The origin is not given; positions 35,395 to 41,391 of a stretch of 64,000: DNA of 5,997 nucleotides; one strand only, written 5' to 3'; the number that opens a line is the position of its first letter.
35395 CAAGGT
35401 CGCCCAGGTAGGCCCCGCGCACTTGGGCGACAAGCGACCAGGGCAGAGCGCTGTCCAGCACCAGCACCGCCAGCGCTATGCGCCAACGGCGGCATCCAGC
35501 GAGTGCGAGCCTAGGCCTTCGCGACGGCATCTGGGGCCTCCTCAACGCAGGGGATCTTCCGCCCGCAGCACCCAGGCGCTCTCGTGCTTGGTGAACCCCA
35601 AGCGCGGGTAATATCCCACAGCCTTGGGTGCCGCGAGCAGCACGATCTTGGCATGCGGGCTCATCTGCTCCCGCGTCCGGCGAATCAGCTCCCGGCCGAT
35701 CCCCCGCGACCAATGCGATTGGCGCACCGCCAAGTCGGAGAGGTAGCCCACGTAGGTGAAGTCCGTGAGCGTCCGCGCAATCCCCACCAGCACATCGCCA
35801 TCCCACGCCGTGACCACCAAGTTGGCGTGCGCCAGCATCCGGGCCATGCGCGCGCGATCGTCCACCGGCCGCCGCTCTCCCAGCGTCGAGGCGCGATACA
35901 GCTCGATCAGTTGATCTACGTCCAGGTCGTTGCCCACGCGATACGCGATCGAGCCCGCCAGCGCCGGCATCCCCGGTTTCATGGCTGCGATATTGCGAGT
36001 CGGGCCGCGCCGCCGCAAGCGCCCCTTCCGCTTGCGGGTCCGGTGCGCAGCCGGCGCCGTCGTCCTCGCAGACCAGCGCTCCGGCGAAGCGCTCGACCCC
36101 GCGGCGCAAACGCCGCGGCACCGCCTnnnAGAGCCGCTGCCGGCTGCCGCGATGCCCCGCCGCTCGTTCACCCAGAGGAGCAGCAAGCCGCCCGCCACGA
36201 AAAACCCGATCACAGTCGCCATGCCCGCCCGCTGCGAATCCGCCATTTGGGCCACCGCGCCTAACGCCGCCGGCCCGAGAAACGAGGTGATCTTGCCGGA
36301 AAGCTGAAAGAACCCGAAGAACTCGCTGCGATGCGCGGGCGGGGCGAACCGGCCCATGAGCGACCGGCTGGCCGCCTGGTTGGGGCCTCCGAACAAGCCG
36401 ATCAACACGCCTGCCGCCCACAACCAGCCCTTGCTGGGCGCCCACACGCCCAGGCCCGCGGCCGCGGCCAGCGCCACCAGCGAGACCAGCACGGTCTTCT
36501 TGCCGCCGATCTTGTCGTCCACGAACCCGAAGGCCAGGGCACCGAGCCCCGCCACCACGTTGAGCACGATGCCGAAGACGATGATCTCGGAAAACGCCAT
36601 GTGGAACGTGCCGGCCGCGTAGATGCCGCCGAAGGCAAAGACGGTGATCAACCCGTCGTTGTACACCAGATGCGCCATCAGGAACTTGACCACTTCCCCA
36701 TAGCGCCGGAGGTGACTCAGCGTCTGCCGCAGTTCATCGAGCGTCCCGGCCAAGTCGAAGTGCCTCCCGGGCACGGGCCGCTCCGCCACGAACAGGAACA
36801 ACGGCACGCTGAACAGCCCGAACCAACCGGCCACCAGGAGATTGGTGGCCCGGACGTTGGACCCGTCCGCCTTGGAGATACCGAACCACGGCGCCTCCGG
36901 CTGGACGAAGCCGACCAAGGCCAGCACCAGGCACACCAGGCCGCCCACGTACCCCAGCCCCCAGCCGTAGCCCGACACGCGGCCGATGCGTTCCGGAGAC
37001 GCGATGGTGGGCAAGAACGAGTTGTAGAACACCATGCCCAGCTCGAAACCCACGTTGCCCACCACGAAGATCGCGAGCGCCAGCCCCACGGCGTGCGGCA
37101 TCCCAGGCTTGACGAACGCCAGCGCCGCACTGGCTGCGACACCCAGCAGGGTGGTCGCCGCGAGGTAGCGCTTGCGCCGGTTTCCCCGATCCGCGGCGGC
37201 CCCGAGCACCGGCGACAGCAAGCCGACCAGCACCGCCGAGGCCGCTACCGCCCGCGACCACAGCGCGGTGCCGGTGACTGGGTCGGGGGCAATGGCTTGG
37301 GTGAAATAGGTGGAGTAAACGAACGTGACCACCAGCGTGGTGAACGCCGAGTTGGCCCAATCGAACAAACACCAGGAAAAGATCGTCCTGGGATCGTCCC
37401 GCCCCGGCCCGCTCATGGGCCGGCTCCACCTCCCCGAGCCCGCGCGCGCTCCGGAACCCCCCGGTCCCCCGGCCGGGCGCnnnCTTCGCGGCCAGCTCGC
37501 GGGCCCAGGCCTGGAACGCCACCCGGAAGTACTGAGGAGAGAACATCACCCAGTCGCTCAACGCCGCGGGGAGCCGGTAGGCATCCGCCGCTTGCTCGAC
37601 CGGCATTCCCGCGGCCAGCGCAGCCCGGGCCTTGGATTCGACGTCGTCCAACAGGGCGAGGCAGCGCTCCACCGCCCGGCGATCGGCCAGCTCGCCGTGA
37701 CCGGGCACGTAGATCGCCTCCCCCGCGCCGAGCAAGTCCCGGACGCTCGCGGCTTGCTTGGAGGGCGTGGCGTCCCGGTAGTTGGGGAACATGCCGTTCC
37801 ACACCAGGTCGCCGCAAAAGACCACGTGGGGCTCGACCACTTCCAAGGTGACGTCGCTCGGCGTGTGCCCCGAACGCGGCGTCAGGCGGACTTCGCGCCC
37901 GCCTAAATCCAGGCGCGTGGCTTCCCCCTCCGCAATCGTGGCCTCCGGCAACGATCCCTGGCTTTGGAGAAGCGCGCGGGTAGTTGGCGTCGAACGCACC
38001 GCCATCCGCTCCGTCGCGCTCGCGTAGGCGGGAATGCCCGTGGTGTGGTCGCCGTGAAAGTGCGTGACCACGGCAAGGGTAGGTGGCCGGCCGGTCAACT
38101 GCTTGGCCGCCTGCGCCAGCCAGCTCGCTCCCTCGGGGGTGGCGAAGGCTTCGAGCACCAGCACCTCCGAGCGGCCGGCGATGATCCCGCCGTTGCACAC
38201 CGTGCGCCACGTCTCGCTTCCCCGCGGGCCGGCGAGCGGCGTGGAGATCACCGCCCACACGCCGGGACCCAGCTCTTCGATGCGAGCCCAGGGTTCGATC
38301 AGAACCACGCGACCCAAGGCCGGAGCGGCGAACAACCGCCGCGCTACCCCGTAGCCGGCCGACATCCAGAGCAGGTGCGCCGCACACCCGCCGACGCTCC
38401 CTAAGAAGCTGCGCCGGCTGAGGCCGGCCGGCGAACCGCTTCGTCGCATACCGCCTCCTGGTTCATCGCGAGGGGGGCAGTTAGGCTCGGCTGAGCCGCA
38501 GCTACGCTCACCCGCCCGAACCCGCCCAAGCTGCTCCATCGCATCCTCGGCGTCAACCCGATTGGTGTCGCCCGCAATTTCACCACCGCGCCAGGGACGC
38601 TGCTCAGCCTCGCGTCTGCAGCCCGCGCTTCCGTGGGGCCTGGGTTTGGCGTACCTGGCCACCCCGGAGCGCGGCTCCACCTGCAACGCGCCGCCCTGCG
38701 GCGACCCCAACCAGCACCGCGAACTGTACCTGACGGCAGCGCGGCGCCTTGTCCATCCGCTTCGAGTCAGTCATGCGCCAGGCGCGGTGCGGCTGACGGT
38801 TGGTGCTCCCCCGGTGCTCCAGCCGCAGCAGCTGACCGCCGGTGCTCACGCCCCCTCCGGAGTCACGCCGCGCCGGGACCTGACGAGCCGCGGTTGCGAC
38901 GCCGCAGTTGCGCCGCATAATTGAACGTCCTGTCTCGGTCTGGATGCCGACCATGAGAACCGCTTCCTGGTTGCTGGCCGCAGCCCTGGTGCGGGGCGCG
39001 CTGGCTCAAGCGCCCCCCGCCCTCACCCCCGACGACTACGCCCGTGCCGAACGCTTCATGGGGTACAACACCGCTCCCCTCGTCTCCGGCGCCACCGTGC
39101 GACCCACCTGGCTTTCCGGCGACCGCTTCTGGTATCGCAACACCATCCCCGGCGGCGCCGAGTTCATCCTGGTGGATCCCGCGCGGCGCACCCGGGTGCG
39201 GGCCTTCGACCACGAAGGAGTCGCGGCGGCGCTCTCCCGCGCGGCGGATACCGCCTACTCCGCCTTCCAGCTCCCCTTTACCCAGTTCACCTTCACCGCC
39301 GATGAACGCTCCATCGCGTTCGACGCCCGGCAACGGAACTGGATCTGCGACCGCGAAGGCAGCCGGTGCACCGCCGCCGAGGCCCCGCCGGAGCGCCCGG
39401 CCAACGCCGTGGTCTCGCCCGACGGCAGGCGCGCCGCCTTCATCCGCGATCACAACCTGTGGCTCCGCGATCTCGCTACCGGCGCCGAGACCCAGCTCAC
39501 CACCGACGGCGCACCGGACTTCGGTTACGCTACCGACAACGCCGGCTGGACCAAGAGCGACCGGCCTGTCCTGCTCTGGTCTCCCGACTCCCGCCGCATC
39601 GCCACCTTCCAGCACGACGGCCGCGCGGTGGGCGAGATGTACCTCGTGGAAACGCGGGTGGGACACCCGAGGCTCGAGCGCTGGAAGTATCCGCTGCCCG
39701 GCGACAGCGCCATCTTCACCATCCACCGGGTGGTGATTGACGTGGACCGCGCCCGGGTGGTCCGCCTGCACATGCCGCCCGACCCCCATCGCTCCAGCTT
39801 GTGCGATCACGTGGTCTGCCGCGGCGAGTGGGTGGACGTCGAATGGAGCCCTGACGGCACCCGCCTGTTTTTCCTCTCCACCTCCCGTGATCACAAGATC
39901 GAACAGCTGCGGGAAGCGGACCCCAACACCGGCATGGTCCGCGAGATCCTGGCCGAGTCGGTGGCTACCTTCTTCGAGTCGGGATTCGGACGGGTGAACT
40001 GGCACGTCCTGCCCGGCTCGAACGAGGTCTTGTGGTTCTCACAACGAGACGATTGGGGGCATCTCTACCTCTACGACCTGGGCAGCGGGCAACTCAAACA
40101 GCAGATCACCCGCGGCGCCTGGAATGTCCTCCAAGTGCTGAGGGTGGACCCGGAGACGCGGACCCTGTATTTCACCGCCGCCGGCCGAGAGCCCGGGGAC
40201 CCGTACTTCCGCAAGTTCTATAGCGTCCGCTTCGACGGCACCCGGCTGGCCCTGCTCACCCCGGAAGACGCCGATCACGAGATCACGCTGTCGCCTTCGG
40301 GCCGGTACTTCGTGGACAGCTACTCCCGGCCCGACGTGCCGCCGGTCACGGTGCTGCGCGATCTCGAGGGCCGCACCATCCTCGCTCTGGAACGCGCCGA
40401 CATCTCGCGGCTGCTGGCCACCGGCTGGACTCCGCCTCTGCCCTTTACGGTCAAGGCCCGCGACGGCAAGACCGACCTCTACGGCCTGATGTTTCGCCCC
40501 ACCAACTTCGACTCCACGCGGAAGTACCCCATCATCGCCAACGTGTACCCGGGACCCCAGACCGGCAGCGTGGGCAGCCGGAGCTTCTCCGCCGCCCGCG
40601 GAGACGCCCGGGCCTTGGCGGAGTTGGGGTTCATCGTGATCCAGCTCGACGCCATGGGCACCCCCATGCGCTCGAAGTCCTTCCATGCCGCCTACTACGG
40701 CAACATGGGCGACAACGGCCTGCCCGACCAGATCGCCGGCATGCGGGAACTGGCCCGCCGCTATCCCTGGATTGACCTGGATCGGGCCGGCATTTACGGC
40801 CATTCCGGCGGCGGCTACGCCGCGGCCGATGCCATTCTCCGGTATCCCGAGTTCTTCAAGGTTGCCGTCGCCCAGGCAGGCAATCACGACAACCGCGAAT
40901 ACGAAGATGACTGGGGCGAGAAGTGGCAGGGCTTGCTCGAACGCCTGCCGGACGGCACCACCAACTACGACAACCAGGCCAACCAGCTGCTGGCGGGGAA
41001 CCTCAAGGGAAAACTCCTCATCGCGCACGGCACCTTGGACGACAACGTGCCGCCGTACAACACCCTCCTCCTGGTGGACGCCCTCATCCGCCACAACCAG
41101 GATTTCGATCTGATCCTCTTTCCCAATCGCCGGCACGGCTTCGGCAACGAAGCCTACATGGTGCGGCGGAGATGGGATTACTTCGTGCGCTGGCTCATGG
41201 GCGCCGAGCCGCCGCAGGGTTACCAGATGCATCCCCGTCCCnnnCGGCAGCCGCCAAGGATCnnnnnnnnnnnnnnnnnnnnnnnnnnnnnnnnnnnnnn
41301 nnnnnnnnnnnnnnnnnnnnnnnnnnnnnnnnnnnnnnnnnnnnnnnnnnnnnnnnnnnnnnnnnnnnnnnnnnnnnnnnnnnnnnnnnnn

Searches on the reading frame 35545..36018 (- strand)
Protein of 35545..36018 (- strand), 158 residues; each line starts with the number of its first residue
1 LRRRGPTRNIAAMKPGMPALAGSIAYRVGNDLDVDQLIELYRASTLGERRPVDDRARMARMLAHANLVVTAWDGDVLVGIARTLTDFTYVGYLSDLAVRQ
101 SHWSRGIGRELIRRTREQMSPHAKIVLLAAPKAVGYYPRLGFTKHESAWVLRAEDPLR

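Call 65: search_protein_families(library=pfam, proteins=[window:35545-36018:-], max_evalue=0.00001)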
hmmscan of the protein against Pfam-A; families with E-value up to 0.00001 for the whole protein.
window:35545-36018:- (158 aa): 4 families
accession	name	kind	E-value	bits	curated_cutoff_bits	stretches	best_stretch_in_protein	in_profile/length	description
PF13673.13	Acetyltransf_10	-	3.2e-11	43.7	23.6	1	57-147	21-112/128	Acetyltransferase (GNAT) domain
PF00583.31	Acetyltransf_1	-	3.7e-11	43.8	20.7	1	36-142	3-116/116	Acetyltransferase (GNAT) family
PF13508.13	Acetyltransf_7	-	2.2e-09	38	27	1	68-143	5-83/84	Acetyltransferase (GNAT) domain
PF13527.13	Acetyltransf_9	-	1.8e-06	28.4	25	0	26-143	2-125/127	Acetyltransferase (GNAT) domain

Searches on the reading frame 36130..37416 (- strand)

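Call 65: search_protein_families(library=pfam, proteins=[window:36130-37416:-], max_evalue=0.00001)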
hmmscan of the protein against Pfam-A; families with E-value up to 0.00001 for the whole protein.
window:36130-37416:- (429 aa): 2 families
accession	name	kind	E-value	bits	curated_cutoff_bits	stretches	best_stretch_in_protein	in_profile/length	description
PF11700.14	ATG22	-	1.2e-54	186.3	24.1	1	58-425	78-481/482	Vacuole effluxer Atg22 like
PF07690.21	MFS_1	-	2.2e-19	70.1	33.4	2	250-419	7-177/347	Major Facilitator Superfamily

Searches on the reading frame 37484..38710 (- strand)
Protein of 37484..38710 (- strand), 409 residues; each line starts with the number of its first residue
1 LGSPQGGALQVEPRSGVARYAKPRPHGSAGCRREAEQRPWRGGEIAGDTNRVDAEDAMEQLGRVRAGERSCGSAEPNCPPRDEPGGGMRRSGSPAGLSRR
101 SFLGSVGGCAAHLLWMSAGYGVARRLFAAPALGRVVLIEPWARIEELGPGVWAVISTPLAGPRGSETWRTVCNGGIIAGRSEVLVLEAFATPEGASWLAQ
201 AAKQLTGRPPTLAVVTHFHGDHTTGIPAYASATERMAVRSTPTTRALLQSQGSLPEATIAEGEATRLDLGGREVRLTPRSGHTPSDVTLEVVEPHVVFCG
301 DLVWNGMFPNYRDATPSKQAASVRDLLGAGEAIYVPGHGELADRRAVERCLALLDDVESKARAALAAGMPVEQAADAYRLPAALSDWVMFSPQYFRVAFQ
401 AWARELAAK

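Call 65: search_protein_families(library=pfam, proteins=[window:37484-38710:-], max_evalue=0.00001)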
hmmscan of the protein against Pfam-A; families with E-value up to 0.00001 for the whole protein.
window:37484-38710:- (409 aa): 1 family
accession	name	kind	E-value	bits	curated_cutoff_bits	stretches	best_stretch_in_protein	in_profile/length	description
PF00753.33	Lactamase_B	-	3.4e-14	53.7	22.7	1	172-338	6-196/196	Metallo-beta-lactamase superfamily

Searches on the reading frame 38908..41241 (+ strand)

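Call 65: search_protein_families(library=pfam, proteins=[window:38908-41241:+], max_evalue=0.00001)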
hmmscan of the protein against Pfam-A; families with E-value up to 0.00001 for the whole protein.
window:38908-41241:+ (778 aa): 3 families
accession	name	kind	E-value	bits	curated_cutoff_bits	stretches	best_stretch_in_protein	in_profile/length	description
PF00930.27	DPPIV_N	-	6.7e-63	213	22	1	139-479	20-354/354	Dipeptidyl peptidase IV (DPP IV) N-terminal region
PF00326.27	Peptidase_S9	-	9e-44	149.9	22.6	1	567-763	7-210/213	Prolyl oligopeptidase family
PF07676.18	PD40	-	6.3e-07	29.6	20.9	0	313-325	16-28/38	WD40-like Beta Propeller Repeat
